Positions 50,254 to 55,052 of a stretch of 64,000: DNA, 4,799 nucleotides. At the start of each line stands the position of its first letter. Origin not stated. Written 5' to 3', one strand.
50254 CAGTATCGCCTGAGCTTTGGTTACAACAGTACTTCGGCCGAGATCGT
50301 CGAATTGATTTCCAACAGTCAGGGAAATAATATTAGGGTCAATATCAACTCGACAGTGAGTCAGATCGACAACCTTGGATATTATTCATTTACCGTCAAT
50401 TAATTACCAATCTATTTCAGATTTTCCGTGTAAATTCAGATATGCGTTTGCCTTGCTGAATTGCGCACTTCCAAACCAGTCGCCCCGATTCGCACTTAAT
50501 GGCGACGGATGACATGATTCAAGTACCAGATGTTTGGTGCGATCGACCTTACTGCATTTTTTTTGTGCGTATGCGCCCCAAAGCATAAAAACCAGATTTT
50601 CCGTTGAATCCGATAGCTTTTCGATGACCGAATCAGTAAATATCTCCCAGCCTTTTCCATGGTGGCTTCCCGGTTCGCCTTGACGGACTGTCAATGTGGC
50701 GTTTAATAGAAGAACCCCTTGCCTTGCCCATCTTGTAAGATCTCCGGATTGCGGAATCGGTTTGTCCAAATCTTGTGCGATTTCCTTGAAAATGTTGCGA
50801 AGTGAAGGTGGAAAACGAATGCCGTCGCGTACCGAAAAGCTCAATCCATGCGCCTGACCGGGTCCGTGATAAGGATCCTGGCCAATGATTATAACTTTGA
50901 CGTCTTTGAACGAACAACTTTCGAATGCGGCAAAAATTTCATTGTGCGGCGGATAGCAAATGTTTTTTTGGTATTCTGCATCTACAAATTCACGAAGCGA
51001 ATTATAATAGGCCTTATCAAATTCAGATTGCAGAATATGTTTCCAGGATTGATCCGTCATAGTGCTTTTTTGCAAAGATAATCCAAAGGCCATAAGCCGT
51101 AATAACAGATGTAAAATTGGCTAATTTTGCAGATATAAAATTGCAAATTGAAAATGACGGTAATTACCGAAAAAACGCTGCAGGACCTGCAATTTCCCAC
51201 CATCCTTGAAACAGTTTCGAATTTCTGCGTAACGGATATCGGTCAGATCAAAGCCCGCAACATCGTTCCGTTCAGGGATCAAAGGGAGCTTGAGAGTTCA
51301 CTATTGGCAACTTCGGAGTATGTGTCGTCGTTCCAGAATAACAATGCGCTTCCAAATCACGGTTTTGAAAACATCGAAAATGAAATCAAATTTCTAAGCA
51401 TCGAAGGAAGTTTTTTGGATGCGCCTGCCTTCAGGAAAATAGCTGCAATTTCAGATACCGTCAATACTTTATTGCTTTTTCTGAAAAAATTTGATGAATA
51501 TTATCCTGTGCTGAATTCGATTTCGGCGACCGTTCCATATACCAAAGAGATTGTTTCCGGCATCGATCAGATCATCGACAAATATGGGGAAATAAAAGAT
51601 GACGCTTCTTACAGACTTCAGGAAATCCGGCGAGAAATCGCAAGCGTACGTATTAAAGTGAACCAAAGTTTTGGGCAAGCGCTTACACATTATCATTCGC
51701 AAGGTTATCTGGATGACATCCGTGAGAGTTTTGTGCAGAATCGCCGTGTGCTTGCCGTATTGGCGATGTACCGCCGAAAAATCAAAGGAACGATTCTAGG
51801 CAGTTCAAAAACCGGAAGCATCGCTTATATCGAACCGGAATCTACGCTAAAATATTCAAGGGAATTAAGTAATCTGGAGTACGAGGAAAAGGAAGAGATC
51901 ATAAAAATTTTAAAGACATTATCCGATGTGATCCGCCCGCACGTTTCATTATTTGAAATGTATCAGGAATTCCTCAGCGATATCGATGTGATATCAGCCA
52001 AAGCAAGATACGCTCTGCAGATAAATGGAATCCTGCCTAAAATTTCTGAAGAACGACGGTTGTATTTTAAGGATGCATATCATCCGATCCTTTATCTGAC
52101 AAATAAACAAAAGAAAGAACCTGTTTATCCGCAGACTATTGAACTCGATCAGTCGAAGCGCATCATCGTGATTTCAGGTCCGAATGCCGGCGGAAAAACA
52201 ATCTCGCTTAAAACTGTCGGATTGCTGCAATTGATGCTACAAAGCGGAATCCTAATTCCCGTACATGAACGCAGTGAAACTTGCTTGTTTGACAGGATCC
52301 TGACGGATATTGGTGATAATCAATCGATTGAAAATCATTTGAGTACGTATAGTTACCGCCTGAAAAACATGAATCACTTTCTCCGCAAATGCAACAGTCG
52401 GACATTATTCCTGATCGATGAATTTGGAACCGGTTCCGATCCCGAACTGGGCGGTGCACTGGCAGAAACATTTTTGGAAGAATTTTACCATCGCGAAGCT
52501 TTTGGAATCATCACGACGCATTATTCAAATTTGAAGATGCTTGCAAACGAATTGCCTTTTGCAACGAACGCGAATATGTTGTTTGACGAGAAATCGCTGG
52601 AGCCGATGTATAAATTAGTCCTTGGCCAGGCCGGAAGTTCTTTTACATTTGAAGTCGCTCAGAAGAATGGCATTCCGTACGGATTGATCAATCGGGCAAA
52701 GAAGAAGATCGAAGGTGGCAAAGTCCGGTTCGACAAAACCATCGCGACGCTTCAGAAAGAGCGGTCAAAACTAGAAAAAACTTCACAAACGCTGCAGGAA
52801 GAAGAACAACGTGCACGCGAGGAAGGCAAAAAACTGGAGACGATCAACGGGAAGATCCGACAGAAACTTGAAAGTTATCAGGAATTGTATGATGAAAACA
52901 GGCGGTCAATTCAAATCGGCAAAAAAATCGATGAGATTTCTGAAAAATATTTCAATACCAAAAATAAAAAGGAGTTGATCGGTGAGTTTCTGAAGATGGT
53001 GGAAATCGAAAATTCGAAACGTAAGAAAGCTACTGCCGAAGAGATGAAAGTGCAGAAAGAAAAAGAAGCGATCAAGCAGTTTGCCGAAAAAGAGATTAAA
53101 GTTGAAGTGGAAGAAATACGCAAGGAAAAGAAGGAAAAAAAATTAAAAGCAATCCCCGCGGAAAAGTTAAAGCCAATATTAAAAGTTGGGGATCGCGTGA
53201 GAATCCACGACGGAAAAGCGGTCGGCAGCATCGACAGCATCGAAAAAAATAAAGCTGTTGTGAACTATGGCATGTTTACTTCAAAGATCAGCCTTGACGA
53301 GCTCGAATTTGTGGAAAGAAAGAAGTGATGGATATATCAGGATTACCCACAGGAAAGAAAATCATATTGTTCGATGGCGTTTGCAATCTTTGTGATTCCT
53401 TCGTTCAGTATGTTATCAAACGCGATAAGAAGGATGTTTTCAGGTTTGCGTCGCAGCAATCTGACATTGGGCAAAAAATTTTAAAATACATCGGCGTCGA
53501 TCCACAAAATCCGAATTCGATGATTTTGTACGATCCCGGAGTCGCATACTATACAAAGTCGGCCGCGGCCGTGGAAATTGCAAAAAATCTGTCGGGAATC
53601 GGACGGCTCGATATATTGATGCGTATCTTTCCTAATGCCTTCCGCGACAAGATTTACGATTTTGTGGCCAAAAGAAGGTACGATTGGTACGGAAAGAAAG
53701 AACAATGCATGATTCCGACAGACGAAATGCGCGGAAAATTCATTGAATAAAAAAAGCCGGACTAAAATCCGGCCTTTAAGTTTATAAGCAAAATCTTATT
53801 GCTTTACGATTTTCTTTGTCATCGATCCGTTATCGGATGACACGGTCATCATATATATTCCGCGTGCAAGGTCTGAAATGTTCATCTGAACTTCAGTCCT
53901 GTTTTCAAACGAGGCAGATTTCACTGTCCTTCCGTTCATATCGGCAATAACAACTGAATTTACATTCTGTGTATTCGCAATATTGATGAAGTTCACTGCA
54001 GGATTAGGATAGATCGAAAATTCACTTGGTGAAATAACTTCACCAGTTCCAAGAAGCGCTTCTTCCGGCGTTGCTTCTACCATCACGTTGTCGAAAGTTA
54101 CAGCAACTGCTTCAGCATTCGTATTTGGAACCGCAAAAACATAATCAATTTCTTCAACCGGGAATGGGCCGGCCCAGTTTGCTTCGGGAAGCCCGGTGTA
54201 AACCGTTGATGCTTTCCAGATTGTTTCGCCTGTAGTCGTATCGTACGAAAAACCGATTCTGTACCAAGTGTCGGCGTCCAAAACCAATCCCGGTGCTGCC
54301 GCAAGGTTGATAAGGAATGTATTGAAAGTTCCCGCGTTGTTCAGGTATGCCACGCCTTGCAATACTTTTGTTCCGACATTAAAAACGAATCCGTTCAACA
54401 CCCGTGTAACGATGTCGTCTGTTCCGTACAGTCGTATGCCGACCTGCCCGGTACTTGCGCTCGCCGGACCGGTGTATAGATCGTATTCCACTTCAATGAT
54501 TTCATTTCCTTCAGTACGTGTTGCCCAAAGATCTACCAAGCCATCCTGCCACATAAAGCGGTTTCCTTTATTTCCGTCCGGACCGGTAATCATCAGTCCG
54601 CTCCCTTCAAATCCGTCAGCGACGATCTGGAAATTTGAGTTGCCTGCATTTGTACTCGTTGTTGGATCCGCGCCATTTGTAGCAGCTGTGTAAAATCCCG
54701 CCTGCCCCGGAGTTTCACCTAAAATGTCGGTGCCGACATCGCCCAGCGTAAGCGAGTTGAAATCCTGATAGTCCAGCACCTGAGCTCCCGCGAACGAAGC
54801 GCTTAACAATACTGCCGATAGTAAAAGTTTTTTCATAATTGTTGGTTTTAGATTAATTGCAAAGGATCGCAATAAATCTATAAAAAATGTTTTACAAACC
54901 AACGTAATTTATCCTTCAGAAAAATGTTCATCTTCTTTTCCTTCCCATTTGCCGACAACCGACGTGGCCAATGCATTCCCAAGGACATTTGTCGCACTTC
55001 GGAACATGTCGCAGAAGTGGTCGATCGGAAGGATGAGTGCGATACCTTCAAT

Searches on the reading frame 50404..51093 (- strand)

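Call 11: search_protein_families(library=pfam, proteins=[window:50404-51093:-], max_evalue=0.001)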
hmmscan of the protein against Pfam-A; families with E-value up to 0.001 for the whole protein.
window:50404-51093:- (229 aa): 1 family
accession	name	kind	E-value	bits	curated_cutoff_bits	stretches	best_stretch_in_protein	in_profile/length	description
PF03167.25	UDG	-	1.3e-18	67.8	24.3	1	64-219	7-140/141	Uracil DNA glycosylase superfamily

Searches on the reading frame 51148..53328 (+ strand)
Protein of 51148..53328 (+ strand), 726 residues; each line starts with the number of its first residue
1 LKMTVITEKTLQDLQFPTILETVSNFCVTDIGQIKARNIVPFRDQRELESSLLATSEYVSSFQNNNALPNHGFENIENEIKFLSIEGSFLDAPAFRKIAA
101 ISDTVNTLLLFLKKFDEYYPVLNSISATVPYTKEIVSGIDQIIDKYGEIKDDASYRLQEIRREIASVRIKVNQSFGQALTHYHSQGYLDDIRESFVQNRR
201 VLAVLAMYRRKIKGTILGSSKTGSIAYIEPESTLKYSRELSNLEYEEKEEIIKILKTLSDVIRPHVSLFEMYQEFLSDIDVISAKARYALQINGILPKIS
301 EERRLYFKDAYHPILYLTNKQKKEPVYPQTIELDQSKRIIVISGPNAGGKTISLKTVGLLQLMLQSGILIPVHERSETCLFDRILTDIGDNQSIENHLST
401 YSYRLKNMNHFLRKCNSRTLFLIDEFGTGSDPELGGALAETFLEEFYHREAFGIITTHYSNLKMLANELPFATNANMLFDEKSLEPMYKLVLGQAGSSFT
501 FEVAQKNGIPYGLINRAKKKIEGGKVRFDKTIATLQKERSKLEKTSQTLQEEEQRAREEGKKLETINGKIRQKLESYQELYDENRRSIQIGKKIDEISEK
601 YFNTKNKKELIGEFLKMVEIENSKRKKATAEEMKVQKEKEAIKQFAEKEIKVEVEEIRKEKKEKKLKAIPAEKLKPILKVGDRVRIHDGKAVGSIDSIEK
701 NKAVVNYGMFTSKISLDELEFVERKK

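Call 11: search_protein_families(library=pfam, proteins=[window:51148-53328:+], max_evalue=0.001)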
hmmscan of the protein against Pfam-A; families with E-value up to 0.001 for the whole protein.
window:51148-53328:+ (726 aa): 1 family
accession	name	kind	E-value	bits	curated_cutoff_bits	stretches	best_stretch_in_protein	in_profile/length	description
PF00488.27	MutS_V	-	5.6e-30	105.2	30.2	1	340-521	1-184/188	MutS domain V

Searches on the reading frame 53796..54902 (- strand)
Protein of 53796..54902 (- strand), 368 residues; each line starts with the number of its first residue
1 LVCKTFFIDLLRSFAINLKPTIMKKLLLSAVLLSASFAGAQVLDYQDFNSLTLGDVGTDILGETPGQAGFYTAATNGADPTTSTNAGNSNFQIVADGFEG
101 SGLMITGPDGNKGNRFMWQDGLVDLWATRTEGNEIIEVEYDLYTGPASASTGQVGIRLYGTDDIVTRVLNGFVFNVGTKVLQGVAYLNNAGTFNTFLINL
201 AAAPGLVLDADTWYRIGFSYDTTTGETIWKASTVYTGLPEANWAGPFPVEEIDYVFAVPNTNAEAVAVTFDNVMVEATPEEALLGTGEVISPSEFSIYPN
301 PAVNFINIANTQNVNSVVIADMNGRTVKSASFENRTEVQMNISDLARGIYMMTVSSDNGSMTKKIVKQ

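Call 11: search_protein_families(library=pfam, proteins=[window:53796-54902:-], max_evalue=0.001)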
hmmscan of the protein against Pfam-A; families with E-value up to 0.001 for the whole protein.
window:53796-54902:- (368 aa): 1 family
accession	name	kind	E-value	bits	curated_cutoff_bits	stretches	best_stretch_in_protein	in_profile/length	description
PF18962.6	Por_Secre_tail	-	1.7e-16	60.7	27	1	297-366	1-74/75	Secretion system C-terminal sorting domain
